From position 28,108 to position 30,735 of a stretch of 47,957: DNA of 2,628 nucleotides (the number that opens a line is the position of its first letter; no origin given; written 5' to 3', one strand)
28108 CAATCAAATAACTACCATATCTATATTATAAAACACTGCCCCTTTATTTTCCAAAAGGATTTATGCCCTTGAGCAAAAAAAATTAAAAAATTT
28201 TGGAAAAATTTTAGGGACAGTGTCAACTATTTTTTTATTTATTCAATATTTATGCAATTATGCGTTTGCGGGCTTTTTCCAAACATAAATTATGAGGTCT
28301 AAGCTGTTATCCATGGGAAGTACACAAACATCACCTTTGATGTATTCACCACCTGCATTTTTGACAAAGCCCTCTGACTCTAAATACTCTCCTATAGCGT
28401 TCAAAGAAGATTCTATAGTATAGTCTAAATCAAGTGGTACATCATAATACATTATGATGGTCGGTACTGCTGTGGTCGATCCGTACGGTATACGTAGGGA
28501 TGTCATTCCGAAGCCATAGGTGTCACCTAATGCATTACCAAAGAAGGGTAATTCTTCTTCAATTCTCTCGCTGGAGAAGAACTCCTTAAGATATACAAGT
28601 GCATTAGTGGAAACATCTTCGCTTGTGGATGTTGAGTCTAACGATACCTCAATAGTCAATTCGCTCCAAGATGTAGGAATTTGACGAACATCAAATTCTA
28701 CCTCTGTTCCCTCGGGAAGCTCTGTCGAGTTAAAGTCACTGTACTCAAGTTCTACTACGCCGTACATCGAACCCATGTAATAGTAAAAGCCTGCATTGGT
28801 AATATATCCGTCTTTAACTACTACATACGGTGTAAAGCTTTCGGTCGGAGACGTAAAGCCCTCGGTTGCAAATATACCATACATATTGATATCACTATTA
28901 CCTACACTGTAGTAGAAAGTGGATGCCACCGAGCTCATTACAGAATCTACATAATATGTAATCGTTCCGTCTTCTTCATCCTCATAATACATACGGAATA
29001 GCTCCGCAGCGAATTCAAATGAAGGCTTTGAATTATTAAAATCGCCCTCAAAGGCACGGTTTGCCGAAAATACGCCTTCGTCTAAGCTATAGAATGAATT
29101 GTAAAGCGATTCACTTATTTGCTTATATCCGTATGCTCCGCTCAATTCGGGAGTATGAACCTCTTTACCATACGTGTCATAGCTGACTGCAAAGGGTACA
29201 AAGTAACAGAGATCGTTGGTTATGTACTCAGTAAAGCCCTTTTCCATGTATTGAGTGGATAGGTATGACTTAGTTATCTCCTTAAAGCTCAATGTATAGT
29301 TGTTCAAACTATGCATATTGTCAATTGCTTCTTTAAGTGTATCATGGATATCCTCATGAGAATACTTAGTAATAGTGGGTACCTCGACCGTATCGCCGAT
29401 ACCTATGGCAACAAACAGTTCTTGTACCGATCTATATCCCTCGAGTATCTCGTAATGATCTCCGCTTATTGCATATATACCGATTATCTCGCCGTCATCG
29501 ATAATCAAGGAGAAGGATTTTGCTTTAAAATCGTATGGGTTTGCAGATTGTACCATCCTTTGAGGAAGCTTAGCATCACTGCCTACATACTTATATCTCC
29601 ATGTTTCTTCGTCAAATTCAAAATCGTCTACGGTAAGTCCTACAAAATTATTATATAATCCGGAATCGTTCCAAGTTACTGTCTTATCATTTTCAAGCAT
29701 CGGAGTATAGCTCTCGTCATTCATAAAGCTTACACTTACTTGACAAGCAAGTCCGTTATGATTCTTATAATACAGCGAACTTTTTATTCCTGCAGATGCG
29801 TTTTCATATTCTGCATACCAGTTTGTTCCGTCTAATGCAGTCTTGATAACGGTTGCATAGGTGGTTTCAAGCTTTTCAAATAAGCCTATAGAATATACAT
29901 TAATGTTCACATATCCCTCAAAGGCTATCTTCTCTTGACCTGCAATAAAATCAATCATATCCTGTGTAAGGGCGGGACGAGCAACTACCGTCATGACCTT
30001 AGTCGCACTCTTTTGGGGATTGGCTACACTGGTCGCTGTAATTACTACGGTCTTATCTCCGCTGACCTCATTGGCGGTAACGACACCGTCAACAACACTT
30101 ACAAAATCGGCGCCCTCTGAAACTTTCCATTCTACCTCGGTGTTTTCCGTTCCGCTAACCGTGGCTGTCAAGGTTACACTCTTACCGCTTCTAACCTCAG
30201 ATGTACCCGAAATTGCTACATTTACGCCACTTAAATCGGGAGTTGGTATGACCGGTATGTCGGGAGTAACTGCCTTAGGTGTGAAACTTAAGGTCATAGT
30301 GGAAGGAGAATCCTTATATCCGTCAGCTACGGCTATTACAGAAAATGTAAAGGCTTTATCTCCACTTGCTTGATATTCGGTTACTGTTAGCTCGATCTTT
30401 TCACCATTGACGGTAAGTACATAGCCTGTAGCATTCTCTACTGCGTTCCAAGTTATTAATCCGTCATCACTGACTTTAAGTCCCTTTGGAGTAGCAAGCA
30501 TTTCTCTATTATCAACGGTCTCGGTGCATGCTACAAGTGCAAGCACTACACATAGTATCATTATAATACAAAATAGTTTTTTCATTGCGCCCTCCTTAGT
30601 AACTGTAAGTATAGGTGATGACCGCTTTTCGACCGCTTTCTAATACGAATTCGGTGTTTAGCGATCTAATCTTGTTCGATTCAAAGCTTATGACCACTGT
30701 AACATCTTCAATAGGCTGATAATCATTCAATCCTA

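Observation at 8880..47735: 39-kb same-strand island coupling an Opp peptide importer, an S8 cell-envelope protease and six uncharacterised lipoproteins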

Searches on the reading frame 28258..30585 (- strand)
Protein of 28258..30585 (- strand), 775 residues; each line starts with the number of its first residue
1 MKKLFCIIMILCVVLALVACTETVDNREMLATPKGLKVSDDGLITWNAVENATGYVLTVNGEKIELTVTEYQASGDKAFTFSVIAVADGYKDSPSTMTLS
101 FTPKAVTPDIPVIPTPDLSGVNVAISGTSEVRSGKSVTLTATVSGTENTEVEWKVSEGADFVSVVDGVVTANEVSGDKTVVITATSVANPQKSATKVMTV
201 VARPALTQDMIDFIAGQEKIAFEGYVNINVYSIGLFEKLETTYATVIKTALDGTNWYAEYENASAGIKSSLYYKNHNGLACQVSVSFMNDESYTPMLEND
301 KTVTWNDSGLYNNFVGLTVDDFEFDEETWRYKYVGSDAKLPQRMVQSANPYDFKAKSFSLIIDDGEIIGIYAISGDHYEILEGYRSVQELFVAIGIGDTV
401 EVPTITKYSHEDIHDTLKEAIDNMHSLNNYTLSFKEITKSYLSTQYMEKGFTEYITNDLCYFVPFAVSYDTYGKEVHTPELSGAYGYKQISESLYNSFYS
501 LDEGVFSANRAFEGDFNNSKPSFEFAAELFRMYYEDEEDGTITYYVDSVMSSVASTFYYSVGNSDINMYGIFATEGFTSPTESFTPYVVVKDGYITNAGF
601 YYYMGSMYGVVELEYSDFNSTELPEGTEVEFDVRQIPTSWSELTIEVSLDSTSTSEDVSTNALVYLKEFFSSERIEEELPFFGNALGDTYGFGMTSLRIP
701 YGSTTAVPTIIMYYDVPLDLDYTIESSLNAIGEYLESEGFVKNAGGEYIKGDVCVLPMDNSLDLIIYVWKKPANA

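Call 7: search_protein_families(library=pfam, proteins=[window:28258-30585:-], max_evalue=0.01)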
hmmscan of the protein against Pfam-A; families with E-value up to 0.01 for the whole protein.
window:28258-30585:- (775 aa): 1 family
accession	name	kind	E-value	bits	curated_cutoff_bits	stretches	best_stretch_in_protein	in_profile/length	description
PF07679.22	I-set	-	0.002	18.6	23.7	1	129-182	10-60/90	Immunoglobulin I-set domain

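Call 13: find_homologous_proteins(query=window:28258-30585:-)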
Query window:28258-30585:- (775 aa): 205 proteins with E <= 0.001 among 8000 candidates; the best 120 are listed.
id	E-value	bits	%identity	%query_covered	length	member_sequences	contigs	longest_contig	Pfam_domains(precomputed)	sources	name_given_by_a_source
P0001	0.0e+0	1709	100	99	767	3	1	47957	-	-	-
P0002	0.0e+0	1324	75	100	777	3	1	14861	-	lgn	-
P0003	0.0e+0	1324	75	100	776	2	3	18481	-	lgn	-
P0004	4.1e-288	976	58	99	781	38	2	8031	-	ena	-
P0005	6.8e-279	945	57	99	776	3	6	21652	-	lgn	-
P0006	3.5e-278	943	57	99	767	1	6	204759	-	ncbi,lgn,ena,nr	ncbi:MAG: hypothetical protein IJX91_04750 [Clostridia bacterium]|nr:hypothetical protein [Clostridi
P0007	2.2e-277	941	56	99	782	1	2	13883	-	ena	-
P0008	3.6e-271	920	55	99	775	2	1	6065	-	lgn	-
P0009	5.5e-271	919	57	99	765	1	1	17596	-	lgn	-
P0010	5.9e-269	913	54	99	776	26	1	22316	-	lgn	-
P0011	4.0e-266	903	55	97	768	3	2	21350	-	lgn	-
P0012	2.0e-262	891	54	99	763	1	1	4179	-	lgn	-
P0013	2.3e-262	891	54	99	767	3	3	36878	-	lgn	-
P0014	1.3e-261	888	55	96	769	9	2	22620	PF02368.25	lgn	-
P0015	2.9e-261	887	54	99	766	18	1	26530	-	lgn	-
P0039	3.8e-239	814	51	99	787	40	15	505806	-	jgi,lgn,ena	-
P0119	6.8e-218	744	48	85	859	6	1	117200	-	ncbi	-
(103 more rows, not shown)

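Call 14: find_encoding_contigs(protein=P0006, flank=10000, max_places=1)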
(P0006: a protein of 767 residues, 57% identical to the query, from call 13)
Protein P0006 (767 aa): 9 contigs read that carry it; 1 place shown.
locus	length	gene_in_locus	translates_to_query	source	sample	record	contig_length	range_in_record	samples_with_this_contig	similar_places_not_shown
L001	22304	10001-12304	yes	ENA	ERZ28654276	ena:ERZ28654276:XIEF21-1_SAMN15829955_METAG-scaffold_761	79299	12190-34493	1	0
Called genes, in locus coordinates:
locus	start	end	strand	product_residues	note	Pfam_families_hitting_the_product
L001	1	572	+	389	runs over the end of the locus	PF00005:ABC_tran, PF13304:AAA_21 (weak), PF08352:oligo_HPY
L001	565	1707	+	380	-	PF00005:ABC_tran, PF13304:AAA_21 (faint), PF08352:oligo_HPY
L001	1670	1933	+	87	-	-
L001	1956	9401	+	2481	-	PF00082:Peptidase_S8, PF02368:Big_2 (faint), PF26918:Ig_Eae (faint), PF02225:PA, PF06280:fn3_5, PF21461:HL_N-beta (faint), PF13306:LRR_5, PF13306:LRR_5, +4 more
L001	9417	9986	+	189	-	-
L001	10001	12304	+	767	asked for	-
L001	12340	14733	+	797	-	-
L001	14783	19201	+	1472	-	PF07523:Big_3 (faint)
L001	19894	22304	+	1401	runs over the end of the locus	PF09479:Flg_new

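Call 15: find_encoding_contigs(protein=P0039, flank=10000, max_places=1)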
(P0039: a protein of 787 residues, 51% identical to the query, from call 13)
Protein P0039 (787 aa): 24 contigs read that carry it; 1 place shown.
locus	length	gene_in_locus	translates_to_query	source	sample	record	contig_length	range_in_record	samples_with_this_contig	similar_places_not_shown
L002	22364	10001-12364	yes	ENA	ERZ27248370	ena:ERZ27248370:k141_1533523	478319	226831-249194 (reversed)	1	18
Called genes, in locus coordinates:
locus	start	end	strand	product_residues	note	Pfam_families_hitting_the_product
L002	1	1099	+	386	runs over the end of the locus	PF00005:ABC_tran, PF13304:AAA_21 (faint), PF08352:oligo_HPY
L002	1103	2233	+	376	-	PF00005:ABC_tran, PF08352:oligo_HPY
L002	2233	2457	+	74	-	-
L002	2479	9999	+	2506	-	PF00082:Peptidase_S8, PF02225:PA, PF25354:Ig_NUP210_16th (faint), PF06280:fn3_5 (weak), PF21461:HL_N-beta (faint), PF02368:Big_2 (weak), PF13306:LRR_5, PF13306:LRR_5, +1 more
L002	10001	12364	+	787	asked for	-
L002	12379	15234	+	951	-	PF13927:Ig_3 (faint)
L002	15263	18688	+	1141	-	PF07523:Big_3 (weak)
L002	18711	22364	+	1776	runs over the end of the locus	PF23107:Zf-C2H2_ZNF451_C (faint), PF09479:Flg_new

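Call 16: find_encoding_contigs(protein=P0119, flank=10000, max_places=1)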
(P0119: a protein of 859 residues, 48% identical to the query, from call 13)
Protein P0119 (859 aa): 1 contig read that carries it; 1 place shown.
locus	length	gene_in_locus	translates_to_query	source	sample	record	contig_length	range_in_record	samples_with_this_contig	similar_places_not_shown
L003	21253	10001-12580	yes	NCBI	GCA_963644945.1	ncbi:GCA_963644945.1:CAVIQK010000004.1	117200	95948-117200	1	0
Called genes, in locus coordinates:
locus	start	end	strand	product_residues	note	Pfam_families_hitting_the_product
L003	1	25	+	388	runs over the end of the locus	PF00005:ABC_tran, PF13304:AAA_21 (weak), PF08352:oligo_HPY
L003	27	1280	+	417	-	PF00005:ABC_tran, PF13304:AAA_21 (faint), PF08352:oligo_HPY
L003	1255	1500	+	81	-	-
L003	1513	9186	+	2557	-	PF00082:Peptidase_S8, PF02225:PA, PF06280:fn3_5, PF02368:Big_2 (weak), PF13306:LRR_5, PF13855:LRR_8 (faint), PF13306:LRR_5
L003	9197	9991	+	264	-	-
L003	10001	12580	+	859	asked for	-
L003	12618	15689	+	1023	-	-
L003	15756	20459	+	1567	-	PF07523:Big_3 (weak)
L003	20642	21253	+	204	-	?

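Call 20: search_solved_structures(query=A1, max_evalue=1)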
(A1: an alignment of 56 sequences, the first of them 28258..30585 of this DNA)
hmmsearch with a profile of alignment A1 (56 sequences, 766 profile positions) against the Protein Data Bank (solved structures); distinct sequences matched with E-value up to 1: 3.
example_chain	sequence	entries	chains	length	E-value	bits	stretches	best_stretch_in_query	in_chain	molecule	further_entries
8hqz_p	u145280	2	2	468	7.6e-06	28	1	91-198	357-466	Tail tube protein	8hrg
7x30_P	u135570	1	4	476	6.6e-05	24.8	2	123-188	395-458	Hoc-like protein ORF90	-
1f97_A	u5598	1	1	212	0.85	11.3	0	122-169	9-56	JUNCTION ADHESION MOLECULE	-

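Call 21: find_related_loci(query=A1, collection=genome_contigs, flank=10000)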
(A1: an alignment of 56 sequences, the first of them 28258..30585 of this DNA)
Query A1 (775 aa) in genome_contigs; peptide patterns used: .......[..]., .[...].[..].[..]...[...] (x = any residue, [..] = any of these).
113 stretches matched a pattern; 99 encode a relative of the query (tblastn E <= 1e-3); the best 80 are kept; 80 distinct loci.
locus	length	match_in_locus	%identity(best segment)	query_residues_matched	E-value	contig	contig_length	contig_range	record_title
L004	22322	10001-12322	75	4-775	0e+0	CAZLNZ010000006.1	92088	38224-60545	MAG TPA_asm: uncultured Christensenellaceae bacterium isolate SRP225648_co1_198 genome assembly, contig: NODE_309_length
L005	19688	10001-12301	57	1-771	0e+0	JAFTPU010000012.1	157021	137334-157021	MAG: Clostridia bacterium isolate RGIG4039 Roe_deer_Cecum-5__c524033, whole genome shotgun sequence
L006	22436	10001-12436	56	30-770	0e+0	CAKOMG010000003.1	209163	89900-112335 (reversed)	MAG: uncultured Bacilli bacterium isolate REFINED_METABAT215_TOP10_CONTIGS_1500_ASSEMBLY_K77_MERGED__Hadza_MoBio_hadza-A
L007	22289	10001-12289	53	1-770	0e+0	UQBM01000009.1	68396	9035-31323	uncultured Mollicutes bacterium isolate UMGS116 genome assembly, contig: NODE_83_length_68396_cov_46.268975, whole genom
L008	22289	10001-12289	53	1-770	0e+0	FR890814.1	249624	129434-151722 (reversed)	Staphylococcus sp. CAG:324 genomic scaffold, scf28, whole genome shotgun sequence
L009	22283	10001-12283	52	7-770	0e+0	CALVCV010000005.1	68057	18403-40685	MAG: uncultured Bacilli bacterium isolate BRZ_BF__bin145 genome assembly, contig: BRZ_BF__NODE_549_length_68057_cov_11.3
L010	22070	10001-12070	53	74-771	0e+0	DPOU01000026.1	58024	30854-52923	MAG TPA_asm: Acholeplasmatales bacterium isolate UBA11505 contig_2956, whole genome shotgun sequence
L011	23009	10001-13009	51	1-770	0e+0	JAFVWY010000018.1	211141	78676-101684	MAG: Bacilli bacterium isolate RGIG5470 Sheep_Colon-5__c385020, whole genome shotgun sequence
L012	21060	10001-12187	52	30-770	0e+0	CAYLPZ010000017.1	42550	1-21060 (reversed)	MAG TPA_asm: uncultured Coprobacillus sp. isolate binchicken_co370_253 genome assembly, contig: NODE_1097_length_42550_c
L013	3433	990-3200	52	23-770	0e+0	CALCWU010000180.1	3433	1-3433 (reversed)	MAG TPA_asm: uncultured Mollicutes bacterium isolate SRR1747056_bin.77_CONCOCT_v1.1_MAG genome assembly, contig: ERZ8082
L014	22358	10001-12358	51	1-770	0e+0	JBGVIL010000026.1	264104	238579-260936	MAG: Bacilli bacterium isolate fecal_MAG_320 fecal_MAG_320_contig_0027, whole genome shotgun sequence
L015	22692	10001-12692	50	1-770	0e+0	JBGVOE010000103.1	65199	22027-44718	MAG: Anaeroplasmataceae bacterium isolate fecal_MAG_218 fecal_MAG_218_contig_0103, whole genome shotgun sequence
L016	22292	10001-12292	51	1-772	0e+0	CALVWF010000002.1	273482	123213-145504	MAG: uncultured Clostridia bacterium isolate BRZ_FL__bin20 genome assembly, contig: BRZ_FL__NODE_46_length_273482_cov_16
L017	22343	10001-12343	51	1-769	0e+0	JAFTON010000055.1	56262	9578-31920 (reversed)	MAG: Clostridia bacterium isolate RGIG4006 Roe_deer_Cecum-5__c197327, whole genome shotgun sequence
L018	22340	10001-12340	50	1-770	0e+0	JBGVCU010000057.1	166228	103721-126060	MAG: Bacilli bacterium isolate fecal_MAG_453 fecal_MAG_453_contig_0057, whole genome shotgun sequence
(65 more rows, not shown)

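Call 32: predict_structure(alignment_id=A1)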
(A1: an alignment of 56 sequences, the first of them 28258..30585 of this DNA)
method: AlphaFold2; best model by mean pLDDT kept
length: 775 residues; sequences in the alignment: 56
mean_pLDDT: 87.9   pTM: 0.65
mean pLDDT of the five models: 87.9, 85.1, 84.0, 83.8, 83.1
residues with pLDDT >= 90: 469; 70-90: 253; 50-70: 33; < 50: 20
segments of 3 or more residues with pLDDT < 50: 19-25, 106-116
pLDDT, mean of each block of 10 residues (from residue 1): 71 59 60 91 93 94 94 87 94 91 54 49 89 91 88 93 93 88 91 92 92 95 93 81 91 93 69 95 91 87 93 96 92 95 95 92 91 87 86 92 91 96 93 92 86 94 93 91 92 92 89 87 91 94 91 83 70 79 89 96 86 95 91 94 87 76 96 94 92 88 84 86 85 96 90 92 91 68
secondary structure, 60 per line:
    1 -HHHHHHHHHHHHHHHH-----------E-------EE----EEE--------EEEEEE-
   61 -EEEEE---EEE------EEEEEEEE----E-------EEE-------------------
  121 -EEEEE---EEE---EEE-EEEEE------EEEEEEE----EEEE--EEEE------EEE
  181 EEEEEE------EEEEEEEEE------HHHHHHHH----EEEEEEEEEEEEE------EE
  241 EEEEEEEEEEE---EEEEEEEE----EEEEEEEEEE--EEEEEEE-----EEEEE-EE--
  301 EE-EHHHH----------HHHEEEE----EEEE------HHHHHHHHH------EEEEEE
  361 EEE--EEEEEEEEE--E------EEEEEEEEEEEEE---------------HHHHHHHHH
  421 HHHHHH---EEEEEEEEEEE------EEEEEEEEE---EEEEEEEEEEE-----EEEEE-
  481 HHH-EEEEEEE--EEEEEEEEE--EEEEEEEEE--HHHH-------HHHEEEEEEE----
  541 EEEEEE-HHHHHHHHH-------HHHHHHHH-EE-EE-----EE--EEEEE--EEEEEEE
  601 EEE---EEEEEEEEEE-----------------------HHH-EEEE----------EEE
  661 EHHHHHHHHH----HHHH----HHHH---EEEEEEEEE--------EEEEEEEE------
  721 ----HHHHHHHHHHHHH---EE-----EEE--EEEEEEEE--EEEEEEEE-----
elements in order (helices of 4 or more, strands of 3 or more residues): H2-17 E43-45 E54-59 E62-66 E70-72 E79-86 E99-101 E122-126 E130-132 E136-138 E140-144 E151-157 E162-165 E168-171 E178-186 E193-201 H208-215 E220-232 E239-251 E255-262 E267-276 E279-285 E291-295 H305-308 E322-325 E330-333 H340-348 E355-363 E366-374 E384-396 H412-426 E430-440 E447-455 E459-469 E475-479 E485-491 E494-502 E505-513 H516-519 E530-536 E541-546 H548-556 H564-571 E587-591 E594-603 E607-616 E644-647 E658-661 H662-670 H675-678 H683-686 E690-698 E707-714 H725-737 E748-750 E753-760 E763-770

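Call 37: fold_search(model_id=the predicted structure, library=pdb)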
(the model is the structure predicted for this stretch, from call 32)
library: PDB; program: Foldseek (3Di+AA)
matches with E <= 10: 1630; with E <= 0.001: 26
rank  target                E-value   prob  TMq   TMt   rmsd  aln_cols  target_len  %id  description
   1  9bfu_A                3.1e-05  0.91  0.09  0.05  24.3       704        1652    7  Cryo-EM structure of Sevenless extracellular domain (composite map of the dimer, pH 4.6) (released 2025-01-29)
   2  9flp_A                3.7e-05  0.80  0.09  0.08  62.4       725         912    9  CryoEM structure of the neck (1403-2314) in the grappling hook protein A (GhpA) in the bacterium Aureispira sp. CCB-QB (released 2024-10-16)
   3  7stz_C                1.3e-04  0.87  0.10  0.14  39.0       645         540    9  Crystal Structure of Human E-cadherin EC1-5 bound by mouse monoclonal antibody Fab mAb-1_19A11 (released 2022-01-26)
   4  9flu_A                1.4e-04  1.00  0.09  0.19  21.4       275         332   13  CryoEM structure of the fragment-1 (3402-3733) in the grappling hook protein A (GhpA) in the bacterium Aureispira sp.  (released 2024-10-16)
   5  9bfp_A                1.7e-04  0.60  0.10  0.09  33.3       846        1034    8  Cryo-EM structure of Sevenless extracellular domain (monomer) (released 2025-01-29)
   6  3mh9_A                2.0e-04  1.00  0.16  0.47   8.5       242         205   11  Crystal structure of LprG mutant V91W from Mycobacterium tuberculosis (released 2010-09-01)
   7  9flv_A                3.1e-04  0.99  0.09  0.16  24.1       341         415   13  CryoEM structure of the fragment-5 (2393-2807) in the grappling hook protein A (GhpA) in the bacterium Aureispira sp.  (released 2024-10-16)
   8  8eok_G                3.1e-04  0.69  0.10  0.12  30.4       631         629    9  Structure of the C3bB proconvertase in complex with lufaxin and factor Xa (released 2023-08-30)
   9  3lnd_B                3.4e-04  1.00  0.10  0.35  12.8       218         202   14  Crystal structure of cadherin-6 EC12 W4A (released 2010-03-02)
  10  5yvf_C                3.6e-04  0.84  0.09  0.18  22.7       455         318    8  Crystal structure of BFA1 (released 2018-08-08)
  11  3mh8_A                4.1e-04  1.00  0.16  0.48   8.9       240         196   11  Crystal structure of LprG from Mycobacterium tuberculosis (released 2010-09-01)
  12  3lnd_C                4.3e-04  1.00  0.10  0.36  13.1       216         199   12  Crystal structure of cadherin-6 EC12 W4A (released 2010-03-02)
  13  3mh9_C                4.3e-04  1.00  0.15  0.44   8.8       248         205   11  Crystal structure of LprG mutant V91W from Mycobacterium tuberculosis (released 2010-09-01)
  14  3mha_A                5.8e-04  1.00  0.16  0.49   8.6       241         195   11  Crystal structure of LprG from Mycobacterium tuberculosis bound to PIM (released 2010-09-01)
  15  1edh_A                5.8e-04  1.00  0.10  0.32  13.1       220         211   13  E-CADHERIN DOMAINS 1 AND 2 IN COMPLEX WITH CALCIUM (released 1997-01-11)
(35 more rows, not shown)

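Call 45: search_protein_families(library=ncbifam, proteins=[window:28258-30585:-], max_evalue=0.01)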
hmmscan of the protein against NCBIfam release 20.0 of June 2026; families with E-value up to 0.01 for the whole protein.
window:28258-30585:- (775 aa): 0 families

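Call 51: search_protein_families(library=pfam, alignment_id=A1, max_evalue=1)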
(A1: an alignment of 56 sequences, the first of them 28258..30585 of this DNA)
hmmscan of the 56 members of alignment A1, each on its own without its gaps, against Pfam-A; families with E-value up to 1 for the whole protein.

A. member 1, window:28258-30585:- (775 aa): 7 families
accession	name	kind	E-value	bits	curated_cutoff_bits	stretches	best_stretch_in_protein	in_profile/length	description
PF07679.22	I-set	-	0.002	18.6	23.7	1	129-182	10-60/90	Immunoglobulin I-set domain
PF22358.2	MfA4_C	-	0.019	15.2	27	1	38-80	52-94/137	Minor fimbrium tip subunit MfA4, C-terminal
PF00047.31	ig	-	0.039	14.7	21.8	1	128-157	2-32/81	Immunoglobulin domain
PF14848.11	HU-DNA_bdg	-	0.082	13.4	30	0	239-299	54-116/124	DNA-binding domain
PF13978.11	DUF4223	-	0.16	12.3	27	1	1-28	1-28/54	Protein of unknown function (DUF4223)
PF08971.16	GlgS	-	0.17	12.3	32.2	1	344-377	4-37/66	Glycogen synthesis protein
PF13927.12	Ig_3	-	0.49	11.4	30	1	128-161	9-42/78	Immunoglobulin domain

B. families by the number of members that match (of 56 scanned): 57 families (the first 25 are shown)
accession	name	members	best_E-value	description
PF07679.22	I-set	32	2e-08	Immunoglobulin I-set domain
PF02368.24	Big_2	29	5.2e-09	Bacterial Ig-like domain (group 2)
PF13927.12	Ig_3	15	3e-06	Immunoglobulin domain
PF20578.4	aBig_2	5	0.0054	Atrophied bacterial Ig domain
PF25354.1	Ig_NUP210_16th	4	0.0047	NUP210-like, Ig-like domain 16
PF00801.26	PKD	3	0.014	PKD domain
PF19844.4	DUF6319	3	0.17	Family of unknown function (DUF6319)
PF09479.16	Flg_new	2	5.5e-08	Listeria-Bacteroides repeat domain (List_Bact_rpt)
PF16820.11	PKD_3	2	0.00054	PKD-like domain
PF00047.31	ig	2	0.0021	Immunoglobulin domain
PF16339.10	DUF4969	2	0.0034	Domain of unknown function (DUF4969)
PF22358.2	MfA4_C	2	0.019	Minor fimbrium tip subunit MfA4, C-terminal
PF22433.2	MtxA_IG-like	2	0.053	Magnetotaxis protein MtxA, Immunoglobulin-like domain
PF13276.12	HTH_21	2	0.085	HTH-like domain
PF20282.3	CTD6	2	0.28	C-terminal domain 6 of the ABC-three component (ABC-3C) systems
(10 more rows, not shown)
